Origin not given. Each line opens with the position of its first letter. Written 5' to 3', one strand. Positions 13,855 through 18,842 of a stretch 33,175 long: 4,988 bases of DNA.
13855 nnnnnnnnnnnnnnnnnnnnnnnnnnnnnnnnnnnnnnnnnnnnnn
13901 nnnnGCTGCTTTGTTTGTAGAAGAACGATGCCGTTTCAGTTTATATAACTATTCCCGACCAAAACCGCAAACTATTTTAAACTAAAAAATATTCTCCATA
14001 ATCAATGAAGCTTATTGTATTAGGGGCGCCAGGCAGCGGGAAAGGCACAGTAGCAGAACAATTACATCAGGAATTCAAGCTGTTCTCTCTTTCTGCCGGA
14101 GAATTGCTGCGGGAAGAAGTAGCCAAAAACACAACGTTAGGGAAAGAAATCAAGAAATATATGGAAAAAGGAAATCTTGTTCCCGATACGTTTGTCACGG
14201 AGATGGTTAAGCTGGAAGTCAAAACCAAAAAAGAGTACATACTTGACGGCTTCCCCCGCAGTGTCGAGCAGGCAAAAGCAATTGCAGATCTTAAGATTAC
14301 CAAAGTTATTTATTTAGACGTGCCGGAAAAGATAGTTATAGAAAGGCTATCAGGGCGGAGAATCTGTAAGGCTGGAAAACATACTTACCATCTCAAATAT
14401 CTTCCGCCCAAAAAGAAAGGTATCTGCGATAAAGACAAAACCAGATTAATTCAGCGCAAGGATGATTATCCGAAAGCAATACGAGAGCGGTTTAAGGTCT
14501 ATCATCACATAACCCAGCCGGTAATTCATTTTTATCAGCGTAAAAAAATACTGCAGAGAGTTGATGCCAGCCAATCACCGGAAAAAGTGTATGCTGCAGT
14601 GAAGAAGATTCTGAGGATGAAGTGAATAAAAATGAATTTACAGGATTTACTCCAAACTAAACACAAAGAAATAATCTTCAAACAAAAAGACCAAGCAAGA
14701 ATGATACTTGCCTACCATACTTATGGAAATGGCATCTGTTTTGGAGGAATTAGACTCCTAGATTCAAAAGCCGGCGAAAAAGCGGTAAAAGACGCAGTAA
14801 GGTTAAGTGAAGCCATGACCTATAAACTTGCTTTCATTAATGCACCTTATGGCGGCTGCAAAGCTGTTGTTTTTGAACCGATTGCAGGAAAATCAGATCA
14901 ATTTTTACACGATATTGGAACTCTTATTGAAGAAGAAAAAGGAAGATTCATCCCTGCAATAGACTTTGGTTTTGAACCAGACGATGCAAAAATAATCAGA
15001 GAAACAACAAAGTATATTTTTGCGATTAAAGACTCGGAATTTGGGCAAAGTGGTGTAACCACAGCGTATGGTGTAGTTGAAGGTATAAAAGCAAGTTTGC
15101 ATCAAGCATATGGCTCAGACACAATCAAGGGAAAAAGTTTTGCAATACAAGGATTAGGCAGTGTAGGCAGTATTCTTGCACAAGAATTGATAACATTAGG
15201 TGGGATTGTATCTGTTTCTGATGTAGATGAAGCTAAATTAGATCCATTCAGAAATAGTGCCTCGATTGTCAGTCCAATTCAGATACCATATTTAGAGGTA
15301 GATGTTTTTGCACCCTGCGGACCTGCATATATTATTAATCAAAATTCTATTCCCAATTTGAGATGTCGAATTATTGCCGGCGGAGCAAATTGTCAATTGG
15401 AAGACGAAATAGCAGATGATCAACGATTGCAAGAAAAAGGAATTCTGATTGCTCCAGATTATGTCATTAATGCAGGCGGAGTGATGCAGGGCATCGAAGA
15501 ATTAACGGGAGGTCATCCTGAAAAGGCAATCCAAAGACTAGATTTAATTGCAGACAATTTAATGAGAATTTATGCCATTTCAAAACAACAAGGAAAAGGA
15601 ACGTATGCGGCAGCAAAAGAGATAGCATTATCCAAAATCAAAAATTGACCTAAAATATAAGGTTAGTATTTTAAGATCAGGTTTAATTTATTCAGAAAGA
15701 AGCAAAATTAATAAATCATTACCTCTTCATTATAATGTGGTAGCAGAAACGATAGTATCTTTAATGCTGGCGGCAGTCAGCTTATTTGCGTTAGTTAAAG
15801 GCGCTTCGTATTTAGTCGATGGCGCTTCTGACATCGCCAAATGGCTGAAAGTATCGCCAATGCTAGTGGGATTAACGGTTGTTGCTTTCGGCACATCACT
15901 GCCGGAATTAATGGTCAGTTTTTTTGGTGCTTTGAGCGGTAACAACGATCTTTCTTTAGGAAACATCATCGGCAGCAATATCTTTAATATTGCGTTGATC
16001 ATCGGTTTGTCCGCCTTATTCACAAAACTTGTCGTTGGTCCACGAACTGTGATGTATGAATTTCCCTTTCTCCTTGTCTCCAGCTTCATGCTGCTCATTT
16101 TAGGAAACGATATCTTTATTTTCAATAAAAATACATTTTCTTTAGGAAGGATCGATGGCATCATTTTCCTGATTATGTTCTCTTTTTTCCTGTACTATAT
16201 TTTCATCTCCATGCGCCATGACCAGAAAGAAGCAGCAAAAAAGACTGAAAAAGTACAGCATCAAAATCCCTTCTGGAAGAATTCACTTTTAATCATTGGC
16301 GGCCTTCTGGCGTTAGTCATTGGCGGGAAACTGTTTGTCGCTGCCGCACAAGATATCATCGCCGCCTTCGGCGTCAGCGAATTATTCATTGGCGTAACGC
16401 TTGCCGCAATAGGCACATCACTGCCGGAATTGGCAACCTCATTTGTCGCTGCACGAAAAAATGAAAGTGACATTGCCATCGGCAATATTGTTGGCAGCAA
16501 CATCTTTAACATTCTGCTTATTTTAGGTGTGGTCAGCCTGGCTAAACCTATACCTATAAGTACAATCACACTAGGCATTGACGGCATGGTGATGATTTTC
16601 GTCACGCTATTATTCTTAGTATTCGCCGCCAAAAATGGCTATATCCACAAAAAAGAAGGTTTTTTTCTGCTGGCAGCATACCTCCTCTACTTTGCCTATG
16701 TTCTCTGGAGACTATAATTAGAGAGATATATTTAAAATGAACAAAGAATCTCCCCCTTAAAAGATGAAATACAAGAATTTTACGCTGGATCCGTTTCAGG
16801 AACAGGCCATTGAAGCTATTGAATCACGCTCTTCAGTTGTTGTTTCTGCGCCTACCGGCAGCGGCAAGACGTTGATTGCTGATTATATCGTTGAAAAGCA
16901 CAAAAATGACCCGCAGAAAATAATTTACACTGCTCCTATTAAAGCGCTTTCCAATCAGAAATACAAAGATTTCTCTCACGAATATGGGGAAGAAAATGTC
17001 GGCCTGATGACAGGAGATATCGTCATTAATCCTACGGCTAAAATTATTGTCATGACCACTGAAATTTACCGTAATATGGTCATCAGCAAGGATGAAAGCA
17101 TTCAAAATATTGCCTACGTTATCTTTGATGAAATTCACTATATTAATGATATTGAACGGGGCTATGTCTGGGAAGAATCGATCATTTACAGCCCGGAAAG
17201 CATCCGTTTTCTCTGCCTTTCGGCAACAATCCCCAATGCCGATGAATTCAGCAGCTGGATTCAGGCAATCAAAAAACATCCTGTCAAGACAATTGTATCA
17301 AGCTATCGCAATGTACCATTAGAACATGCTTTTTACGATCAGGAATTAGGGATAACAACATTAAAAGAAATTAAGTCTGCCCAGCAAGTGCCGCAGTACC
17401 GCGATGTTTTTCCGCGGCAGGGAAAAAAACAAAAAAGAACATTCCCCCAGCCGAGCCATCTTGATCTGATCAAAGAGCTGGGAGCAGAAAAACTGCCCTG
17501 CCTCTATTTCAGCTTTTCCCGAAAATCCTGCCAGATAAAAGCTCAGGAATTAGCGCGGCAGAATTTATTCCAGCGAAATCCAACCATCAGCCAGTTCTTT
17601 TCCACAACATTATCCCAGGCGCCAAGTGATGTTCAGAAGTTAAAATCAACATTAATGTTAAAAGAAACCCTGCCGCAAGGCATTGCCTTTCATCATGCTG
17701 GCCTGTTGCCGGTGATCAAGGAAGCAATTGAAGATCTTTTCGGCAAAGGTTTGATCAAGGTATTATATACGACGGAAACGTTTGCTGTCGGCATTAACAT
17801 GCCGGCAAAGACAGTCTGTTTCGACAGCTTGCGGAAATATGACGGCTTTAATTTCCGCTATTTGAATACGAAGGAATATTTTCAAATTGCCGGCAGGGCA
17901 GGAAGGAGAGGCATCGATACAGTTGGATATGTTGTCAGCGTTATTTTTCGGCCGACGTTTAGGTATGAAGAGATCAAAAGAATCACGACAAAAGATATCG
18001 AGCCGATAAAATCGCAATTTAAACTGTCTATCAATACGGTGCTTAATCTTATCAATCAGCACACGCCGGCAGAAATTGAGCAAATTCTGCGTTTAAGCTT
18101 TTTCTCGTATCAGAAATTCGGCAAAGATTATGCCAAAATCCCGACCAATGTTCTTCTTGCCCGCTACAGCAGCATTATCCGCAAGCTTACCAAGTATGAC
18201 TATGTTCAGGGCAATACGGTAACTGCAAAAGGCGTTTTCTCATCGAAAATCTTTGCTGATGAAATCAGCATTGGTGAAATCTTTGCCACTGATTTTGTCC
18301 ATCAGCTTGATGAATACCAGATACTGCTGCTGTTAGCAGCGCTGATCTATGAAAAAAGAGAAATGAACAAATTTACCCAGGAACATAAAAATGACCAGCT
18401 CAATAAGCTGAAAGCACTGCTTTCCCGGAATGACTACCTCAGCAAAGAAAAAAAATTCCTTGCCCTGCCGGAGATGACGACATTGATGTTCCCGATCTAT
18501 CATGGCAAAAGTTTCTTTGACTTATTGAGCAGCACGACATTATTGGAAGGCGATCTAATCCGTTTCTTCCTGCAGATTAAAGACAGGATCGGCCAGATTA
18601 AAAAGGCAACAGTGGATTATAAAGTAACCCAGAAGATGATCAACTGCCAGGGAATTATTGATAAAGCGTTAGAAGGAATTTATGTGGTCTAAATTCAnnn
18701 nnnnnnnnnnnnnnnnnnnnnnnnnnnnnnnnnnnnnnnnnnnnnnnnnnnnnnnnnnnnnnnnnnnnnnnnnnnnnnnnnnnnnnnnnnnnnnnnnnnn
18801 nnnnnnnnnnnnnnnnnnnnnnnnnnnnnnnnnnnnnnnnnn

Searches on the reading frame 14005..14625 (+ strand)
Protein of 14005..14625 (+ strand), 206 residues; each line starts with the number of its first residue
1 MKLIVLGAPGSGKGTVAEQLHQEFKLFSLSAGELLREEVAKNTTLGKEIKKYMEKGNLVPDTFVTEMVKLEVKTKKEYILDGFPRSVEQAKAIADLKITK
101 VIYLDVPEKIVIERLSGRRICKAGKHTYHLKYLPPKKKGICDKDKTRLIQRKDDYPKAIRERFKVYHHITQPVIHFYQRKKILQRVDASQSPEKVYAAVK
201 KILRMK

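Call 8: search_protein_families(library=pfam, proteins=[window:14005-14625:+], max_evalue=0.001)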
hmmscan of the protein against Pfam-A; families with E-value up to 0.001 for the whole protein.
window:14005-14625:+ (206 aa): 6 families
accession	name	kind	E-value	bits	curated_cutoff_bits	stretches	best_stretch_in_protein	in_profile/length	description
PF00406.28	ADK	-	1.1e-45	155.9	26.8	1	5-181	1-150/151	Adenylate kinase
PF13207.12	AAA_17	-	4.7e-24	85.6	27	1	6-118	1-122/136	AAA domain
PF05191.20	ADK_lid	-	3.9e-13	49.5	26.6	1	118-153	1-36/36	Adenylate kinase, active site lid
PF13238.12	AAA_18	-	3.8e-09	37.5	29.4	1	4-120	2-113/128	AAA domain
PF13671.12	AAA_33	-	3.4e-07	31.1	27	1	4-119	3-119/143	AAA domain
PF02223.23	Thymidylate_kin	-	0.00084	19.5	27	0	7-62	3-56/185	Thymidylate kinase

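Call 9: search_protein_families(library=ncbifam, proteins=[window:14005-14625:+], max_evalue=0.00001)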
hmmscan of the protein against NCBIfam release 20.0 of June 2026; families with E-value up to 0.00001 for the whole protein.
window:14005-14625:+ (206 aa): 22 families
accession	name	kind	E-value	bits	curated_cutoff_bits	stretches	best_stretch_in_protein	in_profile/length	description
TIGR01351.1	adk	subfamily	1.1e-68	231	168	1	2-203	1-211/212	adenylate kinase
NF001380.0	PRK00279.1-2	equivalog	1.2e-67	227.4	251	1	1-204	1-213/216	adenylate kinase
NF011099.0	PRK14526.1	equivalog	1.2e-55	188.5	223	1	1-203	1-207/211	adenylate kinase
NF001379.0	PRK00279.1-1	equivalog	1.2e-54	184.9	268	1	1-198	1-210/216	adenylate kinase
NF011103.0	PRK14530.1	equivalog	1.3e-51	175.2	294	1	2-203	5-211/215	adenylate kinase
NF001381.0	PRK00279.1-3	equivalog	5.7e-51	172.9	187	1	1-204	1-186/188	adenylate kinase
NF001386.0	PRK00279.2-4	equivalog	4e-50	170.5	256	1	3-203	5-215/220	adenylate kinase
NF001387.0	PRK00279.2-5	equivalog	5e-49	166.9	373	1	1-203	1-210/224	adenylate kinase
NF001385.0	PRK00279.2-3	equivalog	6.5e-47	159.9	315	1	3-203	7-211/213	adenylate kinase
NF002700.0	PRK02496.1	equivalog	1.2e-43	148.9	262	2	2-118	3-128/184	adenylate kinase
NF011100.0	PRK14527.1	equivalog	3.3e-41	141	154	1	3-203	9-190/191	adenylate kinase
NF001382.0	PRK00279.1-4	equivalog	9.6e-41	139.7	334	1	1-204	1-209/212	adenylate kinase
TIGR01359.1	UMP_CMP_kin_fam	subfamily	8e-37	126.9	207.6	2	4-119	3-127/185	UMP-CMP kinase family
NF001383.0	PRK00279.2-1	equivalog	1.2e-36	126.3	225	1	1-205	1-211/212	adenylate kinase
NF011104.0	PRK14531.1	equivalog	2.3e-36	125.2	160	2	2-118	4-128/183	adenylate kinase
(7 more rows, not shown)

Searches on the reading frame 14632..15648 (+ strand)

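Call 8: search_protein_families(library=pfam, proteins=[window:14632-15648:+], max_evalue=0.001)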
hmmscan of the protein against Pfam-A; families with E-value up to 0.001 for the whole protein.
window:14632-15648:+ (338 aa): 2 families
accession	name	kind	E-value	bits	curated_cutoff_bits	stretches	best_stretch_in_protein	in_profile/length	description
PF00208.27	ELFV_dehydrog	-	7.6e-18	65.5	23.4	2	217-306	106-202/241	Glutamate/Leucine/Phenylalanine/Valine dehydrogenase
PF02812.23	ELFV_dehydrog_N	-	9.9e-09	35.4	25.3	1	27-127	26-128/129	Glu/Leu/Phe/Val dehydrogenase, dimerisation domain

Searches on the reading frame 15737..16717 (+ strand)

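Call 8: search_protein_families(library=pfam, proteins=[window:15737-16717:+], max_evalue=0.001)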
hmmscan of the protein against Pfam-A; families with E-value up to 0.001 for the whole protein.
window:15737-16717:+ (326 aa): 1 family
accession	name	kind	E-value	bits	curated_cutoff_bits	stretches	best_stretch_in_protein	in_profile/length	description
PF01699.29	Na_Ca_ex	-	1.7e-66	223.3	24.9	2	8-156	2-150/151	Sodium/calcium exchanger protein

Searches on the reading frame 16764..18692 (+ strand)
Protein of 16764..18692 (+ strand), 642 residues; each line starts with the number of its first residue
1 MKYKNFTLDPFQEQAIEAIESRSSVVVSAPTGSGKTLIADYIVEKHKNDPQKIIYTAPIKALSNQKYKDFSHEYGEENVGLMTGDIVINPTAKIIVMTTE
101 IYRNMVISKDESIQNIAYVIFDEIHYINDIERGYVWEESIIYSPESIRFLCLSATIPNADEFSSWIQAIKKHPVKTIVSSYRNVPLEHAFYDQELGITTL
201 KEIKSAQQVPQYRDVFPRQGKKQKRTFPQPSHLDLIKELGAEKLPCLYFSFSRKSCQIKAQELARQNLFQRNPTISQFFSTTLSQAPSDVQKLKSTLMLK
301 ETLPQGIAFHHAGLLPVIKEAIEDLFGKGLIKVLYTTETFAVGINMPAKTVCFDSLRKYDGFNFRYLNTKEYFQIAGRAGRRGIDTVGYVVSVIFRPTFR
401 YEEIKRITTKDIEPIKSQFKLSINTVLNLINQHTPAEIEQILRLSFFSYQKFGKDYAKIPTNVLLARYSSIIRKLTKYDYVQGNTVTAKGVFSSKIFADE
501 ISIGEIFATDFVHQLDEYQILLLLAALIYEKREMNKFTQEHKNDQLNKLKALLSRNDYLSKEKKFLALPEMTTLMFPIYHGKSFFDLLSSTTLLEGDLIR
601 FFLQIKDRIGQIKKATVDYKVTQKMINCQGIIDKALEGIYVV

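Call 8: search_protein_families(library=pfam, proteins=[window:16764-18692:+], max_evalue=0.001)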
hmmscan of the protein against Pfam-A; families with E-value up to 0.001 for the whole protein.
window:16764-18692:+ (642 aa): 8 families
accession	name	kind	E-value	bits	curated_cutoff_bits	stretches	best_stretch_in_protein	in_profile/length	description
PF00270.35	DEAD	-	5.4e-27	95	26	1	10-161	2-166/167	DEAD/DEAH box helicase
PF04851.21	ResIII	-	6.9e-15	55.8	22.5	1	6-157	2-163/164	Type III restriction enzyme, res subunit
PF08148.17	DSHCT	-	1.3e-13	51.5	22.7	1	484-634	2-167/172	DSHCT (NUC185) domain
PF22527.2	DEXQc_Suv3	-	1.4e-07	31.6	27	1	22-143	13-121/154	DEXQ-box helicase domain of Suv3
PF00271.37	Helicase_C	-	4e-07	30.7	23.5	1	298-383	33-110/110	Helicase conserved C-terminal domain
PF01637.24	ATPase_2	-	0.0001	22.6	33.2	1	21-135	19-132/225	ATPase domain predominantly from Archaea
PF13401.12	AAA_22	-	0.00013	22.7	27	1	21-128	4-97/130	AAA domain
PF20720.3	nSTAND3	-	0.00018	21.6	27.2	1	13-61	8-56/155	Novel STAND NTPase 3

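Call 9: search_protein_families(library=ncbifam, proteins=[window:16764-18692:+], max_evalue=0.00001)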
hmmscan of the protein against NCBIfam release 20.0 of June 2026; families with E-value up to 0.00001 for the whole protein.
window:16764-18692:+ (642 aa): 10 families
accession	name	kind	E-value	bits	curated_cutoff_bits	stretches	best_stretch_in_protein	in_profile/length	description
NF002654.0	PRK02362.1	equivalog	4.3e-52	177.4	887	1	8-539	24-539/739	ATP-dependent DNA helicase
NF040935.1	helicase_Hel308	equivalog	4.8e-50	170.4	1200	1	7-419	26-425/704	ATP-dependent DNA helicase Hel308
NF002251.0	PRK01172.1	equivalog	1e-48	166.1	891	1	4-447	19-433/674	ATP-dependent DNA helicase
NF001308.0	PRK00254.1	equivalog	5.5e-42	143.9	1216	1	12-450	28-446/720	ATP-dependent DNA helicase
TIGR04121.1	DEXH_lig_assoc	equivalog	1.3e-18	66.1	850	1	2-180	8-208/804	ligase-associated DNA damage response DEXH box helicase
NF010338.0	PRK13767.1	equivalog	1.3e-12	46.8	849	1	2-69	30-104/877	ATP-dependent helicase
TIGR01587.1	cas3_core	equivalog_domain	9.5e-12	44.7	102.45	1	25-84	2-63/358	CRISPR-associated helicase Cas3'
NF010337.0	PRK13766.1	equivalog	3.4e-10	38.7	610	1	11-125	20-142/781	Hef nuclease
TIGR00614.1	recQ_fam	subfamily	8.3e-07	28.1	219.8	0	234-457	179-389/470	RecQ family ATP-dependent DNA helicase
NF008662.0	PRK11664.1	equivalog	8.8e-06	24.3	1053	0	13-125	11-126/813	ATP-dependent helicase HrpB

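Call 38: search_protein_families(library=padloc, proteins=[window:16764-18692:+], max_evalue=0.001)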
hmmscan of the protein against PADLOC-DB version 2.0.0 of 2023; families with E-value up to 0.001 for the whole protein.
window:16764-18692:+ (642 aa): 43 families (the best 25 are shown)
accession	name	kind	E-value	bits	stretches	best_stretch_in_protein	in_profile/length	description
PDLC00185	HamB1|HamB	-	4.4e-35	118.8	1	4-432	139-566/871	DEAD-box helicase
PDLC00186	HamB1|HamB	-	2.6e-34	116.3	1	4-397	143-536/864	DEAD-box helicase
PDLC00187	HamB1|HamB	-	4.3e-32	109.3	1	3-396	137-521/851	DEAD-box helicase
PDLC04531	PDC-M23B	-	1.4e-31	107.5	2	297-428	618-745/1060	-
PDLC00174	HamB1|HamB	-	3.3e-30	102.7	1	10-442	305-757/1163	DEAD-box helicase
PDLC00194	HamB1|HamB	-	3.1e-28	96.2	2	297-433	552-688/995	DEAD-box helicase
PDLC00200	HamB2|HamB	-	1.5e-27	94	2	298-393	439-531/865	DEAD-box helicase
PDLC00176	HamB1|HamB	-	5.5e-27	92.2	1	15-474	144-590/845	DEAD-box helicase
PDLC00192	HamB1|HamB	-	8.2e-26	87.9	1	10-394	271-667/1104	DEAD-box helicase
PDLC00190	HamB1|HamB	-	1e-22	78.4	1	12-452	148-571/866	DEAD-box helicase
PDLC00184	HamB1|HamB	-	5.7e-21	72.4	2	297-391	377-468/738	DEAD-box helicase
PDLC00178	HamB1|HamB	-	8.3e-21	71.6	2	20-167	259-423/830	DEAD-box helicase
PDLC00188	HamB1|HamB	-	8.9e-21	71.7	1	23-403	259-663/1037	DEAD-box helicase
PDLC04532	PDC-M23B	-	3.2e-20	69.8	2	299-392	631-724/817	-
PDLC00177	HamB1|HamB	-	3.8e-20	69.7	2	3-131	135-266/841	DEAD-box helicase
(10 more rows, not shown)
